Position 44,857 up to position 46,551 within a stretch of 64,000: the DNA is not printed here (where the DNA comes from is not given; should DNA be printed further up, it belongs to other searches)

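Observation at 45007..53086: MurR-regulated catabolic island: class-III aminotransferase + TAXI-TRAP (with DUF1850) + thiolase + family-III CoA-transferase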

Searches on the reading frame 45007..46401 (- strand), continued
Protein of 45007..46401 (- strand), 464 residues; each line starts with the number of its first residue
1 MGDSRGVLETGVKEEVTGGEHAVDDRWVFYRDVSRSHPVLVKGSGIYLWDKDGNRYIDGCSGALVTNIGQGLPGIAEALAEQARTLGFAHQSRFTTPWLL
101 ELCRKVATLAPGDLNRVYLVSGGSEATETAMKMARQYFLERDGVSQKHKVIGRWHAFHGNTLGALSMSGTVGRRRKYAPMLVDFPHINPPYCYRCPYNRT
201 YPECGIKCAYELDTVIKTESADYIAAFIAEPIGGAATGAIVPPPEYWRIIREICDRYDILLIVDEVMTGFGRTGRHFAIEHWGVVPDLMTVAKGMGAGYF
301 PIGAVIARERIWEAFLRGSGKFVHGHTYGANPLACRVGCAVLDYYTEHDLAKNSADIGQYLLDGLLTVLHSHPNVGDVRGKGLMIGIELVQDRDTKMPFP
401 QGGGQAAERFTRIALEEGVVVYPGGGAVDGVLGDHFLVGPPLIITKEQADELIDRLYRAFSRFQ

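Call 58: search_protein_families(library=pfam, proteins=[L004:2021-2869:+, L004:3408-4343:+, L004:4358-5950:+, L004:12444-13616:+, L004:13662-14417:+, L004:14608-16560:+, L004:16609-17193:+, L001:12462-13136:+, L001:13162-14133:+, L001:15466-16314:+])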
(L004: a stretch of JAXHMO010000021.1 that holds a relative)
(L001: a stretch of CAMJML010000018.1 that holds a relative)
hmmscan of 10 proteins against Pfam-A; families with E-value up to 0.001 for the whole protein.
L004:2021-2869:+ (282 aa): 3 families
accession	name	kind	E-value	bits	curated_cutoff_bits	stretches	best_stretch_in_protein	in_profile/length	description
PF01380.27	SIS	-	7.2e-23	81.3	25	1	127-252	2-130/131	SIS domain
PF01418.23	HTH_6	-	9.4e-13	48.4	28.3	1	10-74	9-73/77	Helix-turn-helix domain, rpiR family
PF13545.12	HTH_Crp_2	-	0.00088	19.6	27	0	32-59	18-46/70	Crp-like helix-turn-helix domain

L004:3408-4343:+ (311 aa): 1 family
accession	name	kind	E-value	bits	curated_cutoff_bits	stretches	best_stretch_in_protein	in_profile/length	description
PF13518.12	HTH_28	-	6.9e-06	26.5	25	0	92-135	4-46/52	Helix-turn-helix domain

L004:4358-5950:+ (530 aa): 1 family
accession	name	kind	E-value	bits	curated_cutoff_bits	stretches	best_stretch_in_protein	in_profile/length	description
PF01609.27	DDE_Tnp_1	-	3.6e-07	30.6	23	1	216-433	10-198/200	Transposase DDE domain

L004:12444-13616:+ (390 aa): 4 families
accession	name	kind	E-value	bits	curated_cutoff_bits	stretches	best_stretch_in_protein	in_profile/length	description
PF13561.12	adh_short_C2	-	2.9e-35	122.4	27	1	142-386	1-235/236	Enoyl-(Acyl carrier protein) reductase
PF00106.31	adh_short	-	6.1e-31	107.9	26.6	1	137-324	2-189/195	short chain dehydrogenase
PF08659.16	KR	-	5.3e-05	23.7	22.6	1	138-248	3-118/180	KR domain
PF01370.27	Epimerase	-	8.2e-05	22.6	20.9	1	139-310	2-167/240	NAD dependent epimerase/dehydratase family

L004:13662-14417:+ (251 aa): 12 families
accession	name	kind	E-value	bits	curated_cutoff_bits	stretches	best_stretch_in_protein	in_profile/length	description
PF00561.26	Abhydrolase_1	-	1.2e-31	110.6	25.8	2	25-121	2-102/245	alpha/beta hydrolase fold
PF12697.13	Abhydrolase_6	-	3e-24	87.3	26.3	1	26-241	1-216/217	Alpha/beta hydrolase family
PF12146.15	Hydrolase_4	-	1.2e-20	74.3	27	1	28-235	9-238/239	Serine aminopeptidase, S33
PF03959.19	FSH1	-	8.3e-07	29.3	21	1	182-231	150-201/211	Serine hydrolase (FSH1)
PF00975.26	Thioesterase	-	1.2e-06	29.3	26.4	1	25-130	2-111/226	Thioesterase domain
PF08386.16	Abhydrolase_4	-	2e-05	25.1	21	1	190-248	34-92/103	TAP-like protein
PF00326.27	Peptidase_S9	-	4.2e-05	23.6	22.6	0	179-245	134-204/213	Prolyl oligopeptidase family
PF05448.18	AXE1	-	0.00019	20.7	21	0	17-78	76-140/321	Acetyl xylan esterase (AXE1)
PF20408.4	Abhydrolase_11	-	0.0002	21.6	27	0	71-119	61-105/193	Alpha/beta hydrolase domain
PF12740.14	PETase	-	0.00066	19.6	28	0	91-116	128-152/263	PET hydrolase-like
PF12695.13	Abhydrolase_5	-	0.00086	19.6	27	0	87-120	56-88/164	Alpha/beta hydrolase family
PF07859.19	Abhydrolase_3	-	0.00095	19.4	25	0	88-229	71-206/210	alpha/beta hydrolase fold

L004:14608-16560:+ (650 aa): 3 families
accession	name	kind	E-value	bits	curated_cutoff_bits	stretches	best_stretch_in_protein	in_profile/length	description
PF00501.34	AMP-binding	-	4.1e-48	164.5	29.9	1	95-470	7-377/384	AMP-binding enzyme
PF16177.11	ACAS_N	-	3e-11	43.4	27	1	36-92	1-54/55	Acetyl-coenzyme A synthetase N-terminus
PF13193.12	AMP-binding_C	-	0.00011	23.4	24.5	1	542-609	9-74/76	AMP-binding enzyme C-terminal domain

L004:16609-17193:+ (194 aa): 4 families
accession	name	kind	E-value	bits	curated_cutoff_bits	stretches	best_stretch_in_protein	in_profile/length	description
PF00258.30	Flavodoxin_1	-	6.6e-13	49.5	25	1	53-157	1-118/143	Flavodoxin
PF12724.12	Flavodoxin_5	-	7.5e-11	43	27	1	52-119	1-66/145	Flavodoxin domain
PF03358.20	FMN_red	-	3.8e-09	36.7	24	1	93-165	67-142/152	NADPH-dependent FMN reductase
PF12641.12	Flavodoxin_3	-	1.8e-05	25.1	27.5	1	52-121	1-65/160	Flavodoxin domain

L001:12462-13136:+ (224 aa): 1 family
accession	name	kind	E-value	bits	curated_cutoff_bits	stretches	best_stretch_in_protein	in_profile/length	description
PF01177.27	Asp_Glu_race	-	2e-13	51.1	31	1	7-207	5-205/211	Asp/Glu/Hydantoin racemase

L001:13162-14133:+ (323 aa): 3 families
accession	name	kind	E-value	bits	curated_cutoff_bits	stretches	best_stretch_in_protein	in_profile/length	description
PF01758.21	SBF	-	2.7e-41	141.8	24.3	1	44-220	3-189/191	Sodium Bile acid symporter family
PF13593.11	SBF_like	-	1.5e-20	74.2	25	1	17-304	4-311/313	SBF-like CPA transporter family (DUF4137)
PF03547.23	Mem_trans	-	6e-05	22.3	25.7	1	47-147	243-342/343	Membrane transport protein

L001:15466-16314:+ (282 aa): 1 family
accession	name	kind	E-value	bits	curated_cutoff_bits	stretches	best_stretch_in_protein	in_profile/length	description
PF01116.26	F_bP_aldolase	-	3.6e-87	292.8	25.5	1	3-279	1-275/277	Fructose-bisphosphate aldolase class-II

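Call 68: search_protein_families(library=pfam, proteins=[L055:14991-16319:+, L055:16322-17440:+, L047:12117-13043:+, L047:5872-7032:-, L047:7048-8787:-, L050:12199-13029:+, L050:13440-14624:+, L052:13285-14508:+, L053:8915-9838:+, L062:10127-11053:+])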
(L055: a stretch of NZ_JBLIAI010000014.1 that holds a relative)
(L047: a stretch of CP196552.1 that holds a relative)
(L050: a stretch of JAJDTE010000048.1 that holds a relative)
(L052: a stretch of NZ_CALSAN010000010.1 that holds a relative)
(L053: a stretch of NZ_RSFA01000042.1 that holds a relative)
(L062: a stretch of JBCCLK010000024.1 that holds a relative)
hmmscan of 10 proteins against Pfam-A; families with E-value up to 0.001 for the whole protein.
L055:14991-16319:+ (442 aa): 2 families
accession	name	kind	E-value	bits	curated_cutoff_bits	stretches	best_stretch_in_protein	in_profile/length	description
PF01546.33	Peptidase_M20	-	4.3e-26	92.5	24.6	1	128-430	1-201/206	Peptidase family M20/M25/M40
PF07687.19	M20_dimer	-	1.1e-06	29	21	1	238-336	6-103/107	Peptidase dimerisation domain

L055:16322-17440:+ (372 aa): 2 families
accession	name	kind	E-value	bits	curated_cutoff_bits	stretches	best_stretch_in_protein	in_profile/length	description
PF01168.26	Ala_racemase_N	-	3.5e-35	122.2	24.1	1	13-234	1-218/220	Alanine racemase, N-terminal domain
PF00842.27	Ala_racemase_C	-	7.6e-30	103.6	25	1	245-371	2-127/127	Alanine racemase, C-terminal domain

L047:12117-13043:+ (308 aa): 3 families
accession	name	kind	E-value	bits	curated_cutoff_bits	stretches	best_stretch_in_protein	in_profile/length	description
PF00551.24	Formyl_trans_N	-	2.9e-36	125.4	26.1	1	112-288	2-181/181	Formyl transferase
PF01842.31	ACT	-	3.6e-07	30.3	27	1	29-65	1-37/66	ACT domain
PF13740.12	ACT_6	-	2.8e-05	24.4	23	1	30-102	4-73/76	ACT domain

L047:5872-7032:- (386 aa): 2 families
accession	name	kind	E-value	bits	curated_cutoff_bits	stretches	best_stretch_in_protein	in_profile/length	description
PF01546.33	Peptidase_M20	-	7.4e-32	111.4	24.6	1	70-382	2-205/206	Peptidase family M20/M25/M40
PF07687.19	M20_dimer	-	3.8e-22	78.7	21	1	173-285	1-105/107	Peptidase dimerisation domain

L047:7048-8787:- (579 aa): 2 families
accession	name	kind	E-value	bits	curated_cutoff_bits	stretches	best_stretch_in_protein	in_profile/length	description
PF00211.25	Guanylate_cyc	-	9.6e-15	55.1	21.9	1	376-556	7-177/183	Adenylate and Guanylate cyclase catalytic domain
PF00111.32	Fer2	-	3e-09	37.1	21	1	270-344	7-76/77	2Fe-2S iron-sulfur cluster binding domain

L050:12199-13029:+ (276 aa): 1 family
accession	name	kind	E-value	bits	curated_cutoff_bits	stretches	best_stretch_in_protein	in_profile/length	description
PF04909.20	Amidohydro_2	-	3.6e-09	37.2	26.4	1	29-268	1-286/289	Amidohydrolase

L050:13440-14624:+ (394 aa): 2 families
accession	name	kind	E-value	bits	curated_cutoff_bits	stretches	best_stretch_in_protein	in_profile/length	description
PF03150.19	CCP_MauG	-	3.1e-32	112.7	25.6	1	66-212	3-144/149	Di-haem cytochrome c peroxidase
PF00034.26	Cytochrom_C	-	0.0009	21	21.3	0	70-103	4-29/90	Cytochrome c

L052:13285-14508:+ (407 aa): 2 families
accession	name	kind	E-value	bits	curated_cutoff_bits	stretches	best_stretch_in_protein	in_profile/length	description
PF03466.25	LysR_substrate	-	6.2e-32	111.1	28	1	189-387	4-204/209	LysR substrate binding domain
PF00126.33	HTH_1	-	3.7e-17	62.5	26.6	1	103-162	1-60/60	Bacterial regulatory helix-turn-helix protein, lysR family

L053:8915-9838:+ (307 aa): 1 family
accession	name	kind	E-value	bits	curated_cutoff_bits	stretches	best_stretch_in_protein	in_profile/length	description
PF04018.18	VCA0040-like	-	9.6e-103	343.5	26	1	13-258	1-246/246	Undecaprenyl phosphate translocase-like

L062:10127-11053:+ (308 aa): 2 families
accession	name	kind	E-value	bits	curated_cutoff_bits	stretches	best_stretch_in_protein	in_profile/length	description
PF03466.25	LysR_substrate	-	2.3e-37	128.9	28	1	91-282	3-199/209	LysR substrate binding domain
PF00126.33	HTH_1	-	2.5e-20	72.6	26.6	1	6-65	1-60/60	Bacterial regulatory helix-turn-helix protein, lysR family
